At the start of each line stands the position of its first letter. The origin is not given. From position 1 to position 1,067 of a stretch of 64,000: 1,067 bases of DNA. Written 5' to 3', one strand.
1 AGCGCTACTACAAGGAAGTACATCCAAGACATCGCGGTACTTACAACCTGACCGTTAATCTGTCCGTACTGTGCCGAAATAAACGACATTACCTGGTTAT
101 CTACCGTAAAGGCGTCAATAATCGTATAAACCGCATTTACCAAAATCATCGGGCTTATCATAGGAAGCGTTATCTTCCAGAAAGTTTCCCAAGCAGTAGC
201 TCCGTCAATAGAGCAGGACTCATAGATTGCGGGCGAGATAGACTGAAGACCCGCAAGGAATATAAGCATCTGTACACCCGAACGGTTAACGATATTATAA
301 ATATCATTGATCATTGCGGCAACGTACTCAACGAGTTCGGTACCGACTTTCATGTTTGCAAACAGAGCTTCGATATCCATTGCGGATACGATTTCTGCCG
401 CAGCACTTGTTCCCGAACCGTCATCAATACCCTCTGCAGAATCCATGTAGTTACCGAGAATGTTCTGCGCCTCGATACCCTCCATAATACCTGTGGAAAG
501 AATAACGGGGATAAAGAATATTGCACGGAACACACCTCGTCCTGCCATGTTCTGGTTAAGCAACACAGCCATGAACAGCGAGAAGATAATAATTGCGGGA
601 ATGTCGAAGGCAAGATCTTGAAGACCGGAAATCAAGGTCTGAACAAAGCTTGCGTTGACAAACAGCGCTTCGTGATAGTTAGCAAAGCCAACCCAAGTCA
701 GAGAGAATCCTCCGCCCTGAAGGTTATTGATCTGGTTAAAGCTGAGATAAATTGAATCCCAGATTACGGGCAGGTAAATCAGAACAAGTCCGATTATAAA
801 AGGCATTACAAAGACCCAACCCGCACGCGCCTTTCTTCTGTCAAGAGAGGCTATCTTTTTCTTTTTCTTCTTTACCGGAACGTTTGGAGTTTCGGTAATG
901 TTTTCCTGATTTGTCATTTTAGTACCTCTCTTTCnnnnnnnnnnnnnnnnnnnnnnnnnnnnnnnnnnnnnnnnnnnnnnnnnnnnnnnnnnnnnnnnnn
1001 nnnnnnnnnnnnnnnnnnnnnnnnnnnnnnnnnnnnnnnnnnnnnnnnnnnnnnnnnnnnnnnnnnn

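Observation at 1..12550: Accessory operon coupling an ABC importer to three very large extracytoplasmic or membrane proteins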

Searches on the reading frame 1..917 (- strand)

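Call 9: search_protein_families(library=pfam, proteins=[window:1-917:-], max_evalue=0.01)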
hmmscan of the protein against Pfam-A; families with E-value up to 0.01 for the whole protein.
window:1-917:- (305 aa): 1 family
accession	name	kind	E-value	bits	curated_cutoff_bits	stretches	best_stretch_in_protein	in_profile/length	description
PF00528.27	BPD_transp_1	-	6.6e-09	36.2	26.4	1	217-270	69-122/184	Binding-protein-dependent transport system inner membrane component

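Call 11: search_protein_families(library=ncbifam, proteins=[window:1-917:-], max_evalue=0.1)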
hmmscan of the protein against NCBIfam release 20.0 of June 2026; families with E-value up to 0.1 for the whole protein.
window:1-917:- (305 aa): 12 families
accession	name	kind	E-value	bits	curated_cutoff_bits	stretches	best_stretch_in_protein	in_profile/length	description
NF007852.0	PRK10561.1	equivalog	1.9e-13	50.9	335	2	213-274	170-235/295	sn-glycerol-3-phosphate ABC transporter permease UgpA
NF040932.1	ABC_arch_GlcU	equivalog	3.2e-06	27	340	1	212-270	147-202/272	glucose ABC transporter permease GlcU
NF008232.0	PRK10999.1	equivalog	4.2e-06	25.7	392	1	217-258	390-433/520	maltose ABC transporter permease MalF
NF040931.1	ABC_arch_GlcT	equivalog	9.2e-06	25.5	360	2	208-302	150-240/278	glucose ABC transporter permease GlcT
NF037994.1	DcuC_1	equivalog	3.3e-05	22.8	100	1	41-204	13-176/389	C4-dicarboxylate transporter DcuC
TIGR03262.1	PhnU2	equivalog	4.7e-05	22.2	593.25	1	216-271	148-202/546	putative 2-aminoethylphosphonate ABC transporter permease subunit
TIGR00969.1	3a0106s02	subfamily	5.4e-05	22.8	240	1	224-266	166-208/272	sulfate ABC transporter permease subunit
TIGR01581.1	Mo_ABC_porter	hypoth_equivalog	5.7e-05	22.7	210.3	1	222-269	124-171/225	ABC transporter permease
TIGR02141.1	modB_ABC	equivalog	9e-05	22.2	182.6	1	224-263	103-142/208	molybdate ABC transporter permease subunit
NF008231.0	PRK10998.1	equivalog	0.00011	21.9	261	1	214-271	169-228/296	maltose ABC transporter permease MalG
NF006939.0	PRK09421.1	equivalog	0.00024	20.6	262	1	224-296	116-186/230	molybdate ABC transporter permease subunit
NF043073.1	MMSYN1_0195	equivalog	0.0064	14.7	1250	1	222-279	148-203/1021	spermidine/putrescine ABC transporter permease/substrate-binding protein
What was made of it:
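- On CUT1-type ABC importer: Pfam and NCBIfam hits (calls 9, 11).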
